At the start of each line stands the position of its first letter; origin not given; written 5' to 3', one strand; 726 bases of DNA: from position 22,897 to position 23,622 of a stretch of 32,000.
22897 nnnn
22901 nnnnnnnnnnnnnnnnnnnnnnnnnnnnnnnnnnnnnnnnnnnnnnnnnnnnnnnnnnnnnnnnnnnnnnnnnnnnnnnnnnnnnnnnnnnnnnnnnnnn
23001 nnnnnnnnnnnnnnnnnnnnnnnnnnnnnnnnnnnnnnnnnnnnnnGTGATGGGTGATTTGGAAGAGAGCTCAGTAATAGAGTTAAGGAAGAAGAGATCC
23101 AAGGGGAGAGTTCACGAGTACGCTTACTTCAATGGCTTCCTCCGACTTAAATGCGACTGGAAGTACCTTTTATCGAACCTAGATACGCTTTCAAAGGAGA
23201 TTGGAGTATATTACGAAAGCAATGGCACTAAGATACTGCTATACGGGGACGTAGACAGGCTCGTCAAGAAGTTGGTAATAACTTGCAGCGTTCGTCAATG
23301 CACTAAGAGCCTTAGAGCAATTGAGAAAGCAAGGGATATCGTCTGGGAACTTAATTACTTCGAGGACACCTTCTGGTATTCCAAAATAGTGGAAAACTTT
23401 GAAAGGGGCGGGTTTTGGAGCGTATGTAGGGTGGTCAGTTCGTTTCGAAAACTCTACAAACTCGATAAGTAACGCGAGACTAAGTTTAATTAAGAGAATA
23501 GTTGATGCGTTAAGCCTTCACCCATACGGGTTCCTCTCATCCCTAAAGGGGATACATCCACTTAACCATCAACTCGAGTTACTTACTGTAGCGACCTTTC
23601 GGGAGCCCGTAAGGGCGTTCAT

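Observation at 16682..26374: PglZ-less, BREX-type-3-like cassette: DUF1156 methyltransferase + DUF499 ATPase + small ORF + SNF2 helicase-nuclease fusion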

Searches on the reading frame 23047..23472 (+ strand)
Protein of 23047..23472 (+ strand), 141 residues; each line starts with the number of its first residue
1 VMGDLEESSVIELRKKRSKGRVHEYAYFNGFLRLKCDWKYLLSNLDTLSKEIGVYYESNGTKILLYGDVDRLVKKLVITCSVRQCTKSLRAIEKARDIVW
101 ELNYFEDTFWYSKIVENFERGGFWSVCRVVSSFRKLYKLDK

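Call 3: search_protein_families(library=pfam, proteins=[window:23047-23472:+], max_evalue=0.01)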
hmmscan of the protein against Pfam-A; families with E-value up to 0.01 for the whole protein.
window:23047-23472:+ (141 aa): 0 families

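Call 4: search_protein_families(library=padloc, proteins=[window:23047-23472:+], max_evalue=0.01)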
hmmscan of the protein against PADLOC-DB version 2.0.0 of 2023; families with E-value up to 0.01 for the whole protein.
window:23047-23472:+ (141 aa): 0 families

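Call 27: find_homologous_proteins(query=window:23047-23469:+, max_evalue=0.01)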
Query window:23047-23469:+ (141 aa): 2 proteins with E <= 0.01 among 18 candidates.
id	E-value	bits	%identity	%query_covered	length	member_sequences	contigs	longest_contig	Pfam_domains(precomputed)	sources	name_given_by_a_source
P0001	2.0e-85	302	99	97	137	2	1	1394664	-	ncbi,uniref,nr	ncbi:hypothetical protein [Ignicoccus islandicus]|uniref:hypothetical protein n=1 Tax=Ignicoccus isl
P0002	1.4e-35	140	49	97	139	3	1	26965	-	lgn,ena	-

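Call 29: find_encoding_contigs(protein=P0002, flank=10000, max_places=4)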
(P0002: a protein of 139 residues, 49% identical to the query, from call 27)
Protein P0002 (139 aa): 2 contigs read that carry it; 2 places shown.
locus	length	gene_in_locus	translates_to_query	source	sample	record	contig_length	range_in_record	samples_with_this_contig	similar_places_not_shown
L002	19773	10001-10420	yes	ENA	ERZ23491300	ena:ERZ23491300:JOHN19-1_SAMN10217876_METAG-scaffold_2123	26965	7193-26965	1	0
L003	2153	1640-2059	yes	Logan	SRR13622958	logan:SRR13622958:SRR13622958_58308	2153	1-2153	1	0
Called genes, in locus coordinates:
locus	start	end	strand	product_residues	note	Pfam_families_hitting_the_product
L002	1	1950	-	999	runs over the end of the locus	PF01578:Cytochrom_C_asm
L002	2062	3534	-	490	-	PF00085:Thioredoxin, PF13098:Thioredoxin_2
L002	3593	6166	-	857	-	-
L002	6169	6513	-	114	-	-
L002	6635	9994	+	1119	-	PF04465:DUF499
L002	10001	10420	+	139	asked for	-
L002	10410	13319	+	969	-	-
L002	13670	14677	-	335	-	-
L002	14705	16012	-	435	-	PF13304:AAA_21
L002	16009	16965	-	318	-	PF13304:AAA_21 (faint)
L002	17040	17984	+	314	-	-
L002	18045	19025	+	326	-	PF03787:RAMPs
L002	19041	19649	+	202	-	-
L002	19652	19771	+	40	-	?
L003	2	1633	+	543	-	?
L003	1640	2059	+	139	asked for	-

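Call 32: search_protein_families(library=pfam, proteins=[L002:10410-13319:+, L002:3593-6166:-, L002:6169-6513:-, L002:13670-14677:-], max_evalue=0.01)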
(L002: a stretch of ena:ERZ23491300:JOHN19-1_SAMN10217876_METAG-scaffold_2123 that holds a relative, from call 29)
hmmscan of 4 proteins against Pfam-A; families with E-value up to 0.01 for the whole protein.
L002:10410-13319:+ (969 aa): 8 families
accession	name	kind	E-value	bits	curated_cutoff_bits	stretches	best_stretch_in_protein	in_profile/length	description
PF13020.12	NOV_C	-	3.6e-25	88.3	22.1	1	861-949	1-90/91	Protein NO VEIN, C-terminal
PF00271.37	Helicase_C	-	2.9e-17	63.3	23.5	1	385-507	3-110/110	Helicase conserved C-terminal domain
PF04851.21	ResIII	-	3.7e-16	59.9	22.5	1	45-192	21-164/164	Type III restriction enzyme, res subunit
PF00176.29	SNF2-rel_dom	-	3.2e-15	56.4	24.9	1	50-272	20-252/290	SNF2-related domain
PF00270.35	DEAD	-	1.3e-09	38.5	26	1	51-191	18-161/167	DEAD/DEAH box helicase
PF18766.7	SWI2_SNF2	-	0.0025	18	26.7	1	56-155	27-128/221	SWI2/SNF2 ATPase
PF22590.2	Cas3-like_C_2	-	0.0043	17.7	27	0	401-506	4-104/106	CRISPR-associated nuclease/helicase Cas3, C-terminal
PF16203.11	ERCC3_RAD25_C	-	0.0093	15.7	27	0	379-509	40-154/248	ERCC3/RAD25/XPB C-terminal helicase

L002:3593-6166:- (857 aa): 0 families

L002:6169-6513:- (114 aa): 1 family
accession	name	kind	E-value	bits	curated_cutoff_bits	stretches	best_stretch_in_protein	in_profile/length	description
PF06634.17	DUF1156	-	4.5e-13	49.6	24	1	10-60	2-53/73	Protein of unknown function (DUF1156)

L002:13670-14677:- (335 aa): 0 families

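Call 44: predict_structure(alignment_id=A2)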
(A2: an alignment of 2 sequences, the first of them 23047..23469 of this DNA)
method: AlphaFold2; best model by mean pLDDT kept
length: 141 residues; sequences in the alignment: 2
mean_pLDDT: 91.5   pTM: 0.86
mean pLDDT of the five models: 91.5, 86.3, 79.5, 77.6, 74.3
residues with pLDDT >= 90: 119; 70-90: 16; 50-70: 3; < 50: 3
segments of 3 or more residues with pLDDT < 50: 1-3
pLDDT, mean of each block of 10 residues (from residue 1): 66 93 93 92 94 92 93 96 94 94 95 95 93 93 71
secondary structure, 60 per line:
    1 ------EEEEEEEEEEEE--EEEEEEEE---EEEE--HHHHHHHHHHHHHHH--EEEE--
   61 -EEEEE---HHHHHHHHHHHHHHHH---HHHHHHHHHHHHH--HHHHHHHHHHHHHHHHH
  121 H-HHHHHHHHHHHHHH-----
elements in order: E7-18 E21-28 E32-35 H38-52 E55-58 E62-66 H70-85 H89-101 H104-121 H123-136

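Call 45: search_protein_representatives(alignment_id=A2)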
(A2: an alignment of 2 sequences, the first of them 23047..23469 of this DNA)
Query: 2 sequences, 143 profile positions. Proteins with E-value up to 0.001 (for the whole library): 26; up to 1e-10: 9; up to 1e-30: 3. The best 26 are listed.
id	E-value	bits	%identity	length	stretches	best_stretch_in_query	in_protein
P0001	2.9e-75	267.3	-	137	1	5-143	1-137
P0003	1.6e-43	164.4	-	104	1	42-143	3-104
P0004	6.8e-37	142.9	-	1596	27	22-62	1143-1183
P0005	8.7e-18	80.9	-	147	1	13-140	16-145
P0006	2.5e-14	69.7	-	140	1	25-141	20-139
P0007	3.7e-11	59.5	-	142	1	33-142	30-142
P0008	3.7e-11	59.5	-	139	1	9-139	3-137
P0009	4.0e-11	59.3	-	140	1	14-141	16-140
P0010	5.0e-11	59.0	-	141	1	12-142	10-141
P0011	1.0e-09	54.8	-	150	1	34-141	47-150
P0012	2.8e-09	53.4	-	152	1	10-140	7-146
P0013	6.6e-09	52.2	-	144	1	12-140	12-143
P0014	1.4e-07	47.8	-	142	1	25-141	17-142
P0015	3.1e-07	46.7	-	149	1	18-141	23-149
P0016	3.6e-07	46.5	-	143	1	21-142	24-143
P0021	9.4e-07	45.2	-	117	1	13-125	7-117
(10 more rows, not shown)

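Call 48: search_protein_families(library=pfam, alignment_id=A4, max_evalue=1)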
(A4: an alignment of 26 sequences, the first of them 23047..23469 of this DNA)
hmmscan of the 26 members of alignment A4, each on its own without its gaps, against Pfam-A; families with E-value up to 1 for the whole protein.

A. member 1, window:23047-23469:+ (141 aa): 0 families

B. families by the number of members that match (of 26 scanned): 10 families
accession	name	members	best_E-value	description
PF24728.1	DUF7680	2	0.00095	Domain of unknown function (DUF7680)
PF01712.25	dNK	1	0.0033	Deoxynucleoside kinase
PF09055.16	Sod_Ni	1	0.067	Nickel-containing superoxide dismutase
PF07957.16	DUF3294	1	0.13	Protein of unknown function (DUF3294)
PF04070.17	DUF378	1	0.13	Domain of unknown function (DUF378)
PF10865.14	DUF2703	1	0.14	Domain of unknown function (DUF2703)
PF05521.18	Phage_HCP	1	0.14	Phage head completion protein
PF04566.18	RNA_pol_Rpb2_4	1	0.15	RNA polymerase Rpb2, domain 4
PF06342.18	DUF1057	1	0.16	Alpha/beta hydrolase of unknown function (DUF1057)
PF06056.18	Terminase_5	1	0.22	Putative ATPase subunit of terminase (gpP-like)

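Call 49: fold_search(model_id=the predicted structure, library=pdb)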
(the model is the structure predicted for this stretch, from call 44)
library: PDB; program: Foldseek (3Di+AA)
matches with E <= 10: 448; with E <= 0.001: 0
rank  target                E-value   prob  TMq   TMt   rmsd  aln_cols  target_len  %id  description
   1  5zcy                  5.9e-02  0.87  0.25  0.37  10.7        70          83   21  Crystal structure of archaeal translation initiation factor 1 at 1.5 Angstroms resolution (released 2018-05-02)
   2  5gkk_B                1.4e-01  0.13  0.21  0.21  12.5       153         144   12  Crystal structure of a homing endonuclease, I-TnaI (released 2017-07-12)
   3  6fb0_B                1.6e-01  0.14  0.18  0.17  12.3       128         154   14  Crystal Structure of a Tailored I-CreI Homing Endonuclease Protein (3115 variant) in complex with its target DNA (Haem (released 2018-07-18)
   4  3mxb_S                1.7e-01  0.15  0.20  0.19  10.9       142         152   16  Molecular basis of engineered meganuclease targeting of the endogenous human RAG1 locus (released 2010-10-06)
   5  1t9i_A                1.8e-01  0.16  0.21  0.20  10.4       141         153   16  I-CreI(D20N)/DNA complex (released 2004-11-16)
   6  6fb8_B                1.8e-01  0.15  0.21  0.20  10.3       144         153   14  Crystal Structure of the I-CreI Homing Endonuclease D75N variant in complex with an altered version of its target DNA  (released 2018-07-18)
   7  4uf6_J                1.8e-01  0.09  0.16  0.08  20.8       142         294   15  UCH-L5 in complex with ubiquitin-propargyl bound to an activating fragment of INO80G (released 2015-03-04)
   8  1bp7_A                1.9e-01  0.20  0.23  0.22  10.4       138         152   14  GROUP I MOBILE INTRON ENDONUCLEASE I-CREI COMPLEXED WITH HOMING SITE DNA (released 1999-01-06)
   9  3mxb_B                1.9e-01  0.15  0.21  0.20  10.6       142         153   16  Molecular basis of engineered meganuclease targeting of the endogenous human RAG1 locus (released 2010-10-06)
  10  6fb8_A                2.0e-01  0.16  0.24  0.22  10.5       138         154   14  Crystal Structure of the I-CreI Homing Endonuclease D75N variant in complex with an altered version of its target DNA  (released 2018-07-18)
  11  6fb0_A                2.1e-01  0.14  0.21  0.20  10.7       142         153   18  Crystal Structure of a Tailored I-CreI Homing Endonuclease Protein (3115 variant) in complex with its target DNA (Haem (released 2018-07-18)
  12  2vbj_A                2.5e-01  0.14  0.21  0.20  10.0       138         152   16  Molecular basis of human XPC gene recognition and cleavage by engineered homing endonuclease heterodimers (released 2008-10-28)
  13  2vbl_B                2.7e-01  0.12  0.19  0.18  11.8       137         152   13  Molecular basis of human XPC gene recognition and cleavage by engineered homing endonuclease heterodimers (released 2008-10-28)
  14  1t9i_B                2.8e-01  0.13  0.22  0.21  10.7       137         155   14  I-CreI(D20N)/DNA complex (released 2004-11-16)
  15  2o7m_A                3.0e-01  0.16  0.24  0.23  10.3       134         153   16  The C-terminal loop of the homing endonuclease I-CreI is essential for DNA binding and cleavage. Identification of a n (released 2007-10-23)
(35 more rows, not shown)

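Call 51: search_protein_families(library=pfam, proteins=[P0005, P0006, P0007, P0008, P0009, P0010, P0011, P0012, P0013, P0014], max_evalue=1)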
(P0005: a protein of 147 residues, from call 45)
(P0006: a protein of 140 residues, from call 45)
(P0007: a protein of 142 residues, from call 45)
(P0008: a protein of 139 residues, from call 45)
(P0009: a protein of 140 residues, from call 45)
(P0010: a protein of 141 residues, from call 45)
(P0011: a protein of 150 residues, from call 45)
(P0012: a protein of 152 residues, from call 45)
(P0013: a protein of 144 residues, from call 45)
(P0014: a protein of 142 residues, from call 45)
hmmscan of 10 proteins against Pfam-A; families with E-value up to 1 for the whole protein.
P0005 (147 aa): 1 family
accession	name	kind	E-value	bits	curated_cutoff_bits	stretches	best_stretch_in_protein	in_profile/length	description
PF24728.1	DUF7680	-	0.00095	19.8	24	1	82-129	83-131/141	Domain of unknown function (DUF7680)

P0006 (140 aa): 0 families

P0007 (142 aa): 0 families

P0008 (139 aa): 0 families

P0009 (140 aa): 0 families

P0010 (141 aa): 1 family
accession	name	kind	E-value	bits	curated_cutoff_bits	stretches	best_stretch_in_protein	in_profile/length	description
PF10865.14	DUF2703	-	0.14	12.7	23.6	1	57-89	59-91/120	Domain of unknown function (DUF2703)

P0011 (150 aa): 0 families

P0012 (152 aa): 1 family
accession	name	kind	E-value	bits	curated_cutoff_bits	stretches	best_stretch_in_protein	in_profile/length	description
PF05521.18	Phage_HCP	-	0.14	13.2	25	1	15-40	79-104/106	Phage head completion protein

P0013 (144 aa): 0 families

P0014 (142 aa): 0 families

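Call 53: find_homologous_proteins(query=A4, max_evalue=0.001)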
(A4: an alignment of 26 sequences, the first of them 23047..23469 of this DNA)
Query A4 (26 sequences) (141 aa, profile of the alignment): 8 proteins with E <= 0.001 among 2584 candidates.
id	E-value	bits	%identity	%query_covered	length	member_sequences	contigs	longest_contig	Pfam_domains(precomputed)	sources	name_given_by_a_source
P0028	2.6e-48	182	32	91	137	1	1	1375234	-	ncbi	-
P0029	1.9e-42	163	38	75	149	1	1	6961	-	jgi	-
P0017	3.1e-39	152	33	51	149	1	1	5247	-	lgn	-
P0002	5.7e-39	151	49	97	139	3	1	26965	-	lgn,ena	-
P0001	4.8e-37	145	99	97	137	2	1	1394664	-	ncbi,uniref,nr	ncbi:hypothetical protein [Ignicoccus islandicus]|uniref:hypothetical protein n=1 Tax=Ignicoccus isl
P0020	1.3e-36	144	28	58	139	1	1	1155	-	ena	-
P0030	2.6e-32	130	25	58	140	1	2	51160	-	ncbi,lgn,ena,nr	ncbi:MAG: hypothetical protein F7C34_02835 [Desulfurococcales archaeon]|nr:hypothetical protein [Des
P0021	3.0e-30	123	24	79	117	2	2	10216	-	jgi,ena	-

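Call 54: find_encoding_contigs(protein=P0028, flank=9000, max_places=2)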
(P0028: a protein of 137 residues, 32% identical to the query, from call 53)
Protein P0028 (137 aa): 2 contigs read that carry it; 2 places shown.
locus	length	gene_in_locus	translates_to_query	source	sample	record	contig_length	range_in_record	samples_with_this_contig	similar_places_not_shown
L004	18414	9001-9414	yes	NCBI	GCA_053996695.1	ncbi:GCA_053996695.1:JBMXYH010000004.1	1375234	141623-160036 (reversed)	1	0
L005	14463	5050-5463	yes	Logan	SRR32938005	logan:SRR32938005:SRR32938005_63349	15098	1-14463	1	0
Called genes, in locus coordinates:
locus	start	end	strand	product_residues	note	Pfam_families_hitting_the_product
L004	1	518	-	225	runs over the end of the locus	-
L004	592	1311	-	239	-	-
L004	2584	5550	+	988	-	PF06634:DUF1156, PF03602:Cons_hypoth95 (faint)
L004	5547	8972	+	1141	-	PF04465:DUF499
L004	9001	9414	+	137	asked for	-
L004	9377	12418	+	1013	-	PF00176:SNF2-rel_dom, PF00270:DEAD (weak), PF04851:ResIII, PF00271:Helicase_C, PF13020:NOV_C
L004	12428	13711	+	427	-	PF00753:Lactamase_B (faint), PF12706:Lactamase_B_2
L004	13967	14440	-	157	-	-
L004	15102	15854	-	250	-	PF01061:ABC2_membrane, PF12698:ABC2_membrane_3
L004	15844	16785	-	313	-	PF00005:ABC_tran, PF13304:AAA_21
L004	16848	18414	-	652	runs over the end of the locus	PF03537:Glyco_hydro_114, PF13620:CarboxypepD_reg, PF13715:CarbopepD_reg_2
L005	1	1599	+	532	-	?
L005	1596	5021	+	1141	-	PF04465:DUF499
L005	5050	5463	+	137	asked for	-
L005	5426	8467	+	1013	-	PF00176:SNF2-rel_dom, PF00270:DEAD (weak), PF04851:ResIII, PF00271:Helicase_C, PF13020:NOV_C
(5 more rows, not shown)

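Call 55: find_encoding_contigs(protein=P0030, flank=9000, max_places=2)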
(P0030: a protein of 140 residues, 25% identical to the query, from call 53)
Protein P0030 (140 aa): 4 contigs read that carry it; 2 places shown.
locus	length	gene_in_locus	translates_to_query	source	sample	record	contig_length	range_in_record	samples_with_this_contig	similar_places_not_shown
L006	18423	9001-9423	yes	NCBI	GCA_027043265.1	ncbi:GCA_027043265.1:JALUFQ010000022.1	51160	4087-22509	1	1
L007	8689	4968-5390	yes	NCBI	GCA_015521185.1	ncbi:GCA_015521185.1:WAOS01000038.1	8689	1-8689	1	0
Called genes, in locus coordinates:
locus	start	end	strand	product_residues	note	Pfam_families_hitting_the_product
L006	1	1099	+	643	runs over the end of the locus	PF09848:SLFN-g3_helicase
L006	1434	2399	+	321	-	-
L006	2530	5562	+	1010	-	PF06634:DUF1156, PF03602:Cons_hypoth95 (faint)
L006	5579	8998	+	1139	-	PF04465:DUF499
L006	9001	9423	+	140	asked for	-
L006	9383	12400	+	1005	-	PF00176:SNF2-rel_dom, PF00270:DEAD (weak), PF04851:ResIII, PF00271:Helicase_C, PF13020:NOV_C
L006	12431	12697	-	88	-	PF02416:TatA_B_E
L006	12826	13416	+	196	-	-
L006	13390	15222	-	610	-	PF00374:NiFeSe_Hases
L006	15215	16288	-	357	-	PF14358:DUF4405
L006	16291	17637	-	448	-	PF01058:Oxidored_q6, PF14720:NiFe_hyd_SSU_C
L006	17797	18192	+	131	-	-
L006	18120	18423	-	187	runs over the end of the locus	-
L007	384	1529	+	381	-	-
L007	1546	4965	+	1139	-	PF04465:DUF499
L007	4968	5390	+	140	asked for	-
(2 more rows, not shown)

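Call 56: find_encoding_contigs(protein=P0021, flank=9000, max_places=2)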
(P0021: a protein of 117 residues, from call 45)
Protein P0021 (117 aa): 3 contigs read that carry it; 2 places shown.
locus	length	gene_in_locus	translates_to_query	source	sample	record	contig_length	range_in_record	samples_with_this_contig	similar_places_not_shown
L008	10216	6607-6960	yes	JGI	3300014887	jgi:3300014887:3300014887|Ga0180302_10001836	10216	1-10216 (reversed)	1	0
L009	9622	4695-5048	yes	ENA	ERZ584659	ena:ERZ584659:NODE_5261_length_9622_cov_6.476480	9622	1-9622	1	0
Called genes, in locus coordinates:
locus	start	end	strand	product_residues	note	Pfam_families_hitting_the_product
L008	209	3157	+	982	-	PF06634:DUF1156, PF03602:Cons_hypoth95 (faint)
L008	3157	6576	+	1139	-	PF04465:DUF499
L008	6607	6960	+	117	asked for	-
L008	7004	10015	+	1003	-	PF00176:SNF2-rel_dom, PF00270:DEAD (weak), PF04851:ResIII, PF00271:Helicase_C, PF13020:NOV_C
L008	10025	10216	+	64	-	?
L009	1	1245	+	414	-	?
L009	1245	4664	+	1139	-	PF04465:DUF499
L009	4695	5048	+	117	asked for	-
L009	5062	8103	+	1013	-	PF00176:SNF2-rel_dom, PF00270:DEAD (weak), PF04851:ResIII, PF00271:Helicase_C, PF13020:NOV_C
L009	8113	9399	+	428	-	PF12706:Lactamase_B_2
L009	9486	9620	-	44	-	?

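Call 57: find_encoding_contigs(protein=P0029, flank=9000, max_places=2)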
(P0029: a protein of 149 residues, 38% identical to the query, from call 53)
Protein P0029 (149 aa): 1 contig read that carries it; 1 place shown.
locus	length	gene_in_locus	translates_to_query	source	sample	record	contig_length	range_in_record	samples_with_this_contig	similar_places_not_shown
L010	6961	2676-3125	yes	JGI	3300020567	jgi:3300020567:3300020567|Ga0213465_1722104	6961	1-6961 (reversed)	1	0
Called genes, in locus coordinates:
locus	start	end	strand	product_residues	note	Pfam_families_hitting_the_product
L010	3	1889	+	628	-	?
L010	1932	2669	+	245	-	PF04465:DUF499 (weak)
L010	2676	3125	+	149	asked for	-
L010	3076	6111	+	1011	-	PF00176:SNF2-rel_dom, PF00270:DEAD (weak), PF04851:ResIII, PF00271:Helicase_C, PF13020:NOV_C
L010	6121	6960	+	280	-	?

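Call 87: search_protein_families(library=ncbifam, proteins=[window:23047-23472:+], max_evalue=0.01)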
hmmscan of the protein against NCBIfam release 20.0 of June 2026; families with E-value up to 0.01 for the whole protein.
window:23047-23472:+ (141 aa): 1 family
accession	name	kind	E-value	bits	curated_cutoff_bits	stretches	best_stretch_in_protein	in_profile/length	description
NF043017.1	DimsulpropLyDddP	equivalog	0.0092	14.8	600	0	77-133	213-270/443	dimethylsulfonioproprionate lyase DddP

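Call 95: fold_search(model_id=the predicted structure, library=viral)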
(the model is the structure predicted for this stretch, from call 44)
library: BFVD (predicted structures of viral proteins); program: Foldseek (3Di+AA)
matches with E <= 10: 829; with E <= 0.001: 0
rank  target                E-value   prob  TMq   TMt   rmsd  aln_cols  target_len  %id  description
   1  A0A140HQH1            1.4e-02  0.97  0.28  0.21  14.5        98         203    8  38.7 kDa protein [Lymantria dispar multicapsid nuclear polyhedrosis virus]
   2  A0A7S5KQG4            1.2e-01  0.80  0.26  0.26   7.7        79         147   14  (no name in the UniProt tables at hand)
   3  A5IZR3                1.2e-01  0.57  0.28  0.26  11.9        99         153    9  Uncharacterized protein [Spodoptera litura granulovirus]
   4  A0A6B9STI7            1.2e-01  0.14  0.20  0.06  25.8       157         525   15  (no name in the UniProt tables at hand)
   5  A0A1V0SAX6            1.3e-01  0.57  0.22  0.29  13.3        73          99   18  Translation initiation factor SUI1 [Catovirus CTV1]
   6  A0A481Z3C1            1.4e-01  0.33  0.31  0.20   9.2       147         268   10  Uncharacterized protein [Pithovirus LCPAC103]
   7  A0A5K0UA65            1.7e-01  0.51  0.24  0.30  13.7        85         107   14  Uncharacterized protein [Yasminevirus sp. GU-2018]
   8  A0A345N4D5            1.7e-01  0.41  0.19  0.25   8.0        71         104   17  (no name in the UniProt tables at hand)
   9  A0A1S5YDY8            1.7e-01  0.41  0.26  0.22  15.2        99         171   11  38.7K [Betabaculovirus altermyunipunctae]
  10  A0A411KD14            2.0e-01  0.57  0.29  0.14  15.1        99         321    8  (no name in the UniProt tables at hand)
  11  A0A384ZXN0            2.2e-01  0.15  0.18  0.19  11.2       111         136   10  Uncharacterized protein [Dickeya phage vB_DsoM_JA29]
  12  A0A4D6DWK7            2.2e-01  0.14  0.20  0.12  13.5       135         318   10  Uncharacterized protein [Edwardsiella phage pEt-SU]
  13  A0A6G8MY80            2.2e-01  0.08  0.15  0.16  16.9       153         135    8  Membrane protein [Cedratvirus kamchatka]
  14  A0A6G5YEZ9            2.3e-01  0.23  0.26  0.20  14.8       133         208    9  (no name in the UniProt tables at hand)
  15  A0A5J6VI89            2.3e-01  0.09  0.18  0.07  16.6       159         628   11  Core-2/I-branching enzyme [Megaviridae environmental sample]
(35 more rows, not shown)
